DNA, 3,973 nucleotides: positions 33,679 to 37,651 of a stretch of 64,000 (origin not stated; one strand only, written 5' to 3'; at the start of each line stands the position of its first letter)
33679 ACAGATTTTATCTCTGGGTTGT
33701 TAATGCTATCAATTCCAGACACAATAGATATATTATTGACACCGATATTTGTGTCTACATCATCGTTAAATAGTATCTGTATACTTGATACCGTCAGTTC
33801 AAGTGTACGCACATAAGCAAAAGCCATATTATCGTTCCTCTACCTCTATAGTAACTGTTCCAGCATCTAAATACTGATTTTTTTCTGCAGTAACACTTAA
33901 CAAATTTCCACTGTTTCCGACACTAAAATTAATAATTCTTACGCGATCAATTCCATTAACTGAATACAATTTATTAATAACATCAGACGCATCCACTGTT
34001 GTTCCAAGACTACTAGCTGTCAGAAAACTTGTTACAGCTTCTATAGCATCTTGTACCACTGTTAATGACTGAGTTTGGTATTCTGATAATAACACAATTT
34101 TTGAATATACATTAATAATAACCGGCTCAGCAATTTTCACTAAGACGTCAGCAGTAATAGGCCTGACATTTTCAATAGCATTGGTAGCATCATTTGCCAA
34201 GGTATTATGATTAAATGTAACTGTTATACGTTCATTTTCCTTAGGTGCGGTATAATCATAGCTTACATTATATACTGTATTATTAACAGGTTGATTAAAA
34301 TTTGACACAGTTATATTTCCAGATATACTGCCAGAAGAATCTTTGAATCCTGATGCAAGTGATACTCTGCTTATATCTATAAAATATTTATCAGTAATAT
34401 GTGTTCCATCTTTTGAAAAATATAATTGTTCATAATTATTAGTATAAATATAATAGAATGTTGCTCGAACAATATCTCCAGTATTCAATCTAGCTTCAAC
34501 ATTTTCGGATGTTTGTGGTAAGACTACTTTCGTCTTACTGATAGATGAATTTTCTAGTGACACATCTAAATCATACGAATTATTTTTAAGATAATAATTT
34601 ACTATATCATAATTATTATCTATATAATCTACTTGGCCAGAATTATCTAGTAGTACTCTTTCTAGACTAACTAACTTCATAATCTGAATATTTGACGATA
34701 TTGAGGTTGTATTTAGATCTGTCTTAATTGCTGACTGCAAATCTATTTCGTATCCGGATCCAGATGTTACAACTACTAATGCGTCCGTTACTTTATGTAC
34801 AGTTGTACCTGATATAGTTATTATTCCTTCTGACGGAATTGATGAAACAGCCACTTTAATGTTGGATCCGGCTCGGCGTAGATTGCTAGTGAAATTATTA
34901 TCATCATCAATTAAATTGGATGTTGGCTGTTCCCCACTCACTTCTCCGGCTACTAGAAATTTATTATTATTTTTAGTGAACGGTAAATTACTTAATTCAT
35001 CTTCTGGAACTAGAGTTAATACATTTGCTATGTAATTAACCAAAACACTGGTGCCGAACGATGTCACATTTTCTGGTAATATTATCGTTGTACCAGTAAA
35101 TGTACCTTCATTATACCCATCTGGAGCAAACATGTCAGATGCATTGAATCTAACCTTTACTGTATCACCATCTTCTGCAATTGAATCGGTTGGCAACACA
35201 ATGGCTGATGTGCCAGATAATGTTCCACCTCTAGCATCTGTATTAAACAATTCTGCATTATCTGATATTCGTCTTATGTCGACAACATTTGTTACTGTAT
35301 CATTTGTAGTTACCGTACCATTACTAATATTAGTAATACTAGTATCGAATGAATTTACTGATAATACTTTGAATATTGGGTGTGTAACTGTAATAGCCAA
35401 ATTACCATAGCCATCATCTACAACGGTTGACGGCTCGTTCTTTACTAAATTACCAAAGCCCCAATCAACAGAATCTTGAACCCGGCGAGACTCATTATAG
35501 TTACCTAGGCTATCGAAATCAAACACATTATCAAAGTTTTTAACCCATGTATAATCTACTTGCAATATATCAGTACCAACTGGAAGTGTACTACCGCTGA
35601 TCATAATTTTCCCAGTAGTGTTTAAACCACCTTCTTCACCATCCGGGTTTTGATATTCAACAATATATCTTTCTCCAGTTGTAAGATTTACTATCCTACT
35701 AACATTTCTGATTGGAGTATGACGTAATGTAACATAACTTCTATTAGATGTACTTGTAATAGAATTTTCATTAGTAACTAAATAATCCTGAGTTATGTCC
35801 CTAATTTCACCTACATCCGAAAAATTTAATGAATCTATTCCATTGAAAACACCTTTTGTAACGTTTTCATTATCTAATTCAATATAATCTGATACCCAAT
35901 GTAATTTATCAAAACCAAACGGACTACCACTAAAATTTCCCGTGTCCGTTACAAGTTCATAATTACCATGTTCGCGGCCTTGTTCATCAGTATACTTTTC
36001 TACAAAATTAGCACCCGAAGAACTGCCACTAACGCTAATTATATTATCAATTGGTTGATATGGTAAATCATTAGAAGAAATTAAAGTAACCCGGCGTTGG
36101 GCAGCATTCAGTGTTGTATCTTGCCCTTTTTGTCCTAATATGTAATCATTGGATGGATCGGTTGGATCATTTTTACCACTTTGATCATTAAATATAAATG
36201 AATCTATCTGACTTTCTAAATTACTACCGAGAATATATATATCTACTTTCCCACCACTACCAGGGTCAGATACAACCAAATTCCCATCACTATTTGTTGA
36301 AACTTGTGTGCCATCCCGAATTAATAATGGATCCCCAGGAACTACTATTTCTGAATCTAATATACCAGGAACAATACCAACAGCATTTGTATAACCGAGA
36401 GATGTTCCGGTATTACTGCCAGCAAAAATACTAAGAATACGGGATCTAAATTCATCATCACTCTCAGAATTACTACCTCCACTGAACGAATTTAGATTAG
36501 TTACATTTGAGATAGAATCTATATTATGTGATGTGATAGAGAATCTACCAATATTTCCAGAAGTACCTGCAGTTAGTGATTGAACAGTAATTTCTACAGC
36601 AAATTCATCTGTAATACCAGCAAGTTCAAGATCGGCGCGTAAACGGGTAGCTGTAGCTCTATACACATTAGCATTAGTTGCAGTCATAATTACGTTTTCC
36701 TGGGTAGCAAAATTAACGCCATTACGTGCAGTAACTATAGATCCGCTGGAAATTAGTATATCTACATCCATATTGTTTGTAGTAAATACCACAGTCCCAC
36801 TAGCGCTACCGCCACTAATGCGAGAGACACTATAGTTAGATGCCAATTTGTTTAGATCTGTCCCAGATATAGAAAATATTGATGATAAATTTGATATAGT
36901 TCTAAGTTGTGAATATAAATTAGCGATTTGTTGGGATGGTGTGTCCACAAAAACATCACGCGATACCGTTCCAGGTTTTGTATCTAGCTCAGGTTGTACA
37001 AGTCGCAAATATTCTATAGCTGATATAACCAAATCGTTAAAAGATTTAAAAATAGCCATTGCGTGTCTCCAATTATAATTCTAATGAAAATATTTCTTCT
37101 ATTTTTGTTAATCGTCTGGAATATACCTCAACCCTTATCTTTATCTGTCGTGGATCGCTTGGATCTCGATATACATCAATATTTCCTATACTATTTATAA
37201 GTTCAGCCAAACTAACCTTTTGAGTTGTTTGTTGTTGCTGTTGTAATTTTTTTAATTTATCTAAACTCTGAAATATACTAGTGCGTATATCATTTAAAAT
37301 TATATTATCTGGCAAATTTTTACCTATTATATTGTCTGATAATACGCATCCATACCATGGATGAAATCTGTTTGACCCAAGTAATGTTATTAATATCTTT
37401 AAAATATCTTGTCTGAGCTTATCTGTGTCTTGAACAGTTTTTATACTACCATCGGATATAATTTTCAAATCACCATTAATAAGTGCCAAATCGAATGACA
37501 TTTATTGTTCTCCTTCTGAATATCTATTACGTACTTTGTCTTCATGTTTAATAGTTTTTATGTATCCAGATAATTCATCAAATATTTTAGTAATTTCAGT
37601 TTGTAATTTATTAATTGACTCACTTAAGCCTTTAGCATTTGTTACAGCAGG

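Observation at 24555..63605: DGY tripeptide strongly enriched in five virion proteins: candidate tyrosine glycosylation sequon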

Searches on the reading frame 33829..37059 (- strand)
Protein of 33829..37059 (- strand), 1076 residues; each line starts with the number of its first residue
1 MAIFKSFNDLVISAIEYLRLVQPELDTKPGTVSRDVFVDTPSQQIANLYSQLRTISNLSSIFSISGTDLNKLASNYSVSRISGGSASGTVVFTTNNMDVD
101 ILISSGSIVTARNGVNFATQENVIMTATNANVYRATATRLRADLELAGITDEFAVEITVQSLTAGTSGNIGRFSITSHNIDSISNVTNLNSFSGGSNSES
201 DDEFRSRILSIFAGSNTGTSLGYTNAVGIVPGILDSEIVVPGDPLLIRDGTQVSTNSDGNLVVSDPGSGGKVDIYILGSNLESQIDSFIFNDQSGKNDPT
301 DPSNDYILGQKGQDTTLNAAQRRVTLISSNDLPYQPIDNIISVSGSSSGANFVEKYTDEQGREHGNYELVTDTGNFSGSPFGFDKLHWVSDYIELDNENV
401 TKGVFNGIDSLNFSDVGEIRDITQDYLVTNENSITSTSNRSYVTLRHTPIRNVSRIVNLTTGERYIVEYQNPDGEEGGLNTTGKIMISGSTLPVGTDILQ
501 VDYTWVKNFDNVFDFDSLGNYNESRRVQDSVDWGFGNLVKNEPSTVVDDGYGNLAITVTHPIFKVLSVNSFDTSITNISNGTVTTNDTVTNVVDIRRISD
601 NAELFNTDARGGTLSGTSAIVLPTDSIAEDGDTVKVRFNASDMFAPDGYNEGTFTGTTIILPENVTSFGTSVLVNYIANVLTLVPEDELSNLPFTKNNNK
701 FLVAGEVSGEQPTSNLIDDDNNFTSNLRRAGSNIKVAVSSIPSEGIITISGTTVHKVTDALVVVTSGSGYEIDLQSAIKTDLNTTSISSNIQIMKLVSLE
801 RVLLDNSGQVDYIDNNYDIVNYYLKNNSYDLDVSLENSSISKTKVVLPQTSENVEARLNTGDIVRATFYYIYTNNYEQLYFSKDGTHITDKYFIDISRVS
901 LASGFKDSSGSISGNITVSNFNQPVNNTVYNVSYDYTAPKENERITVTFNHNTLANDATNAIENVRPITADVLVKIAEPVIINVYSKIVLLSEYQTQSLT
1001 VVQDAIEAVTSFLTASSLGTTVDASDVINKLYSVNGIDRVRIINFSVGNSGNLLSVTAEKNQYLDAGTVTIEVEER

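Call 6: search_protein_families(library=pfam, proteins=[window:33829-37059:-], max_evalue=0.01)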
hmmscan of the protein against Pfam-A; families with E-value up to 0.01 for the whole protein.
window:33829-37059:- (1076 aa): 1 family
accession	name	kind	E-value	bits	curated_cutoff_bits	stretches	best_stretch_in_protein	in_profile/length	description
PF04865.19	Baseplate_J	-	3.6e-21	76.1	21.1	2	67-280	3-171/255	Baseplate J-like protein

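Call 8: search_protein_families(library=phrogs, proteins=[window:33829-37059:-], max_evalue=0.001)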
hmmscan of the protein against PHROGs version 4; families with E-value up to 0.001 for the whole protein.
window:33829-37059:- (1076 aa): 2 families
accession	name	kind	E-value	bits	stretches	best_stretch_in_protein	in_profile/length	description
phrog_6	-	tail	1.9e-29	103.7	2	5-241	70-280/548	baseplate wedge subunit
phrog_4226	-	tail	0.00041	20.7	0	958-1044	115-201/228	baseplate protein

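Call 12: search_dna_similar(query=window:33829-37059:-, collection=phages, mode=protein, max_rows=25)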
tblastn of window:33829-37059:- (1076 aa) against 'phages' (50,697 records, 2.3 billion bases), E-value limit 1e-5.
Records with a match: 224; places in all: 224; records where one place covers at least 80% of the query: 0.
Best place of each record, by identity: <60% 224.
By first word of the organism name: Mycobacterium 209; Gordonia 6; Escherichia 3; Bacillus 2; Eggerthella 1; uncultured 1; Mycolicibacterium 1; Klebsiella 1.
By host as written in the record: Mycobacterium smegmatis mc2 155 159; Mycobacterium smegmatis mc#155 26; Mycobacterium sp. 7; - 6; Gordonia terrae 3612 5; Mycobacterium smegmatis mc2155 4; Mycobacterium smegmatius mc2 155 3; Bacillus megaterium str. ATCC 43725 2; and 10 more.
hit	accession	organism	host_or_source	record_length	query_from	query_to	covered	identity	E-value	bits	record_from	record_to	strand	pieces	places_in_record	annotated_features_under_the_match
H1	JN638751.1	Bacillus phage G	Bacillus megaterium str. ATCC 43725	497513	4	293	27%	30.8%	2e-27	127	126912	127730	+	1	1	188: gp188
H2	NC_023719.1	Bacillus phage G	Bacillus megaterium str. ATCC 43725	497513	4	293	27%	30.8%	2e-27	127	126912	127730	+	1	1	188: baseplate wedge subunit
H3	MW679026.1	Eggerthella phage LE2-3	Eggerthella lenta DSM 2243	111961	13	214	19%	31.2%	3e-8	64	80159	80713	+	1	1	baseplate protein J-like protein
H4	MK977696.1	Gordonia phage SCentae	Gordonia terrae 3612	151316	15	223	19%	29.1%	2e-9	68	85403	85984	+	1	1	129: baseplate wedge protein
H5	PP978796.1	Gordonia phage CherryTomatoes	Gordonia terrae CAG3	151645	15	223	19%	29.1%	2e-9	68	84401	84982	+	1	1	129: baseplate J protein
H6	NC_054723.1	Gordonia phage Pupper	Gordonia terrae 3612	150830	15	223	19%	29.1%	2e-9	68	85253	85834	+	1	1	130: baseplate wedge subunit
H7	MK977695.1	Gordonia phage Pupper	Gordonia terrae 3612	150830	15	223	19%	29.1%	2e-9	68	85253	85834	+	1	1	130: baseplate wedge protein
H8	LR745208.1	uncultured phage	metagenomic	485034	23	249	21%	26.2%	5e-8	64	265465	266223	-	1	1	record has no annotation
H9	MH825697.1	Mycobacterium phage Bangla1971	Mycobacterium smegmatis mc#155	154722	4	223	20%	26.8%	7e-7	60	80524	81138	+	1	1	141: baseplate J protein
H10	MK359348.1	Mycobacterium phage Rahel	Mycobacterium smegmatis mc2 155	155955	4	223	20%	26.8%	7e-7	60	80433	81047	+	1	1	139: baseplate wedge protein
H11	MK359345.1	Mycobacterium phage QBert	Mycobacterium smegmatis mc2 155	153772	4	223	20%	26.8%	8e-7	60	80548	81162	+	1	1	134: baseplate wedge protein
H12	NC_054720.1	Mycobacterium phage QBert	Mycobacterium smegmatis mc2 155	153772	4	223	20%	26.8%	8e-7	60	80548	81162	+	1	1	134: baseplate wedge subunit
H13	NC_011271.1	Mycobacterium phage Cali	-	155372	4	223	20%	26.8%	8e-7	60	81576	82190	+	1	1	135: baseplate wedge subunit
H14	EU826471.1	Mycobacterium phage Cali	Mycobacterium sp.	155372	4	223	20%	26.8%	8e-7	60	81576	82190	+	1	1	135: hypothetical protein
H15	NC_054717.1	Mycobacterium phage CharlieB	Mycobacterium smegmatis mc2 155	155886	4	223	20%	26.8%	8e-7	60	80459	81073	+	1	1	134: baseplate wedge subunit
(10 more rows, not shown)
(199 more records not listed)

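Call 13: find_related_loci(query=window:33829-37059:-, collection=viral_contigs, flank=10000)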
Query window:33829-37059:- (1076 aa) in viral_contigs; peptide patterns used: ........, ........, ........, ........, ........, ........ (x = any residue, [..] = any of these).
19 stretches matched a pattern; 1 encode a relative of the query (tblastn E <= 1e-3); 1 distinct loci.
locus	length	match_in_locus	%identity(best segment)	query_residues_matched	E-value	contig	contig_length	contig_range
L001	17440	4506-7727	69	1-1076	0e+0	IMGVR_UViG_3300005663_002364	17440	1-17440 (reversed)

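Call 42: get_annotated_region(hit=H1, flank=20000)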
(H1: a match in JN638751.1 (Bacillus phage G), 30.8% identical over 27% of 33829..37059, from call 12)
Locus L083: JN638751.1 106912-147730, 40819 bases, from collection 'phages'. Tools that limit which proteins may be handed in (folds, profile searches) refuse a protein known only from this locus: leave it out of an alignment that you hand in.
description: Bacillus phage G, complete genome.
organism: Bacillus phage G (NCBI taxid 2884420)
taxonomy: Viruses; Duplodnaviria; Heunggongvirae; Uroviricota; Caudoviricetes; Donellivirus; Donellivirus gee
host: Bacillus megaterium str. ATCC 43725; source: soil; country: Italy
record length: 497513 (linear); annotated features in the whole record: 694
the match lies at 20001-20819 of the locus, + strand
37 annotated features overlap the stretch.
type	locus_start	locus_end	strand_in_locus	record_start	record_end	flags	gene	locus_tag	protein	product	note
CDS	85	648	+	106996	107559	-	177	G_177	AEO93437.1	gp177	-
CDS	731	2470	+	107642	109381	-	178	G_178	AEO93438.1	gp178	putative head structural protein; similar to cluster C mycophages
CDS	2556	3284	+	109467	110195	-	179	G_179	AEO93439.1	gp179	-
CDS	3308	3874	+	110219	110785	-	180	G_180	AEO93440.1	gp180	-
CDS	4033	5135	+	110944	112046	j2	182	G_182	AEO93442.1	gp182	tail assembly chaperone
CDS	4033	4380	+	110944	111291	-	181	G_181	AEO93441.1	gp181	tail assembly chaperone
CDS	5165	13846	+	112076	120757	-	183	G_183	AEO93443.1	gp183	tapemeasure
CDS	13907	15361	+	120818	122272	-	184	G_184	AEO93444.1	gp184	-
CDS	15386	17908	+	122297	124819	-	185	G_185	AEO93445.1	gp185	-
CDS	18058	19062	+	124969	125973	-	186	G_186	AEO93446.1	gp186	-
CDS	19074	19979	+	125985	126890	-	187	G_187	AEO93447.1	gp187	-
CDS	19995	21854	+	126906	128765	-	188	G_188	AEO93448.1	gp188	-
CDS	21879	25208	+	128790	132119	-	189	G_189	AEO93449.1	gp189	-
CDS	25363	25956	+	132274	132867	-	190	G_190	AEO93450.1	gp190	-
CDS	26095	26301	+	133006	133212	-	191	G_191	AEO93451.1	gp191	-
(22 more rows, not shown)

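Call 90: get_annotated_region(hit=H8, flank=20000)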
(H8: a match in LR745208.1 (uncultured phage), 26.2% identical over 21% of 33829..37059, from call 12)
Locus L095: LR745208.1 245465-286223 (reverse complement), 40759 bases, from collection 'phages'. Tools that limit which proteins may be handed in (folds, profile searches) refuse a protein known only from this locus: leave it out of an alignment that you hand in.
description: uncultured phage genome assembly, chromosome: 1.
organism: uncultured phage (NCBI taxid 278008)
taxonomy: Viruses; environmental samples
host: -; source: metagenomic; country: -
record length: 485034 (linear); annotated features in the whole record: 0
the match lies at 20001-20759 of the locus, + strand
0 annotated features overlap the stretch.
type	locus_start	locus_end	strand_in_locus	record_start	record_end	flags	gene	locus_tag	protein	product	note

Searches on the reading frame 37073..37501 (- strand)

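Call 33: search_protein_families(library=pfam, proteins=[window:37073-37501:-], max_evalue=0.01)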
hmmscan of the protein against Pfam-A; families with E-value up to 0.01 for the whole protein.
window:37073-37501:- (142 aa): 1 family
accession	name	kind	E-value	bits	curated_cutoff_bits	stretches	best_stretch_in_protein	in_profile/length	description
PF10934.14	Sheath_initiator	-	0.0014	19.1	32.9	1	9-80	7-77/104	Contractile injection system sheath initiator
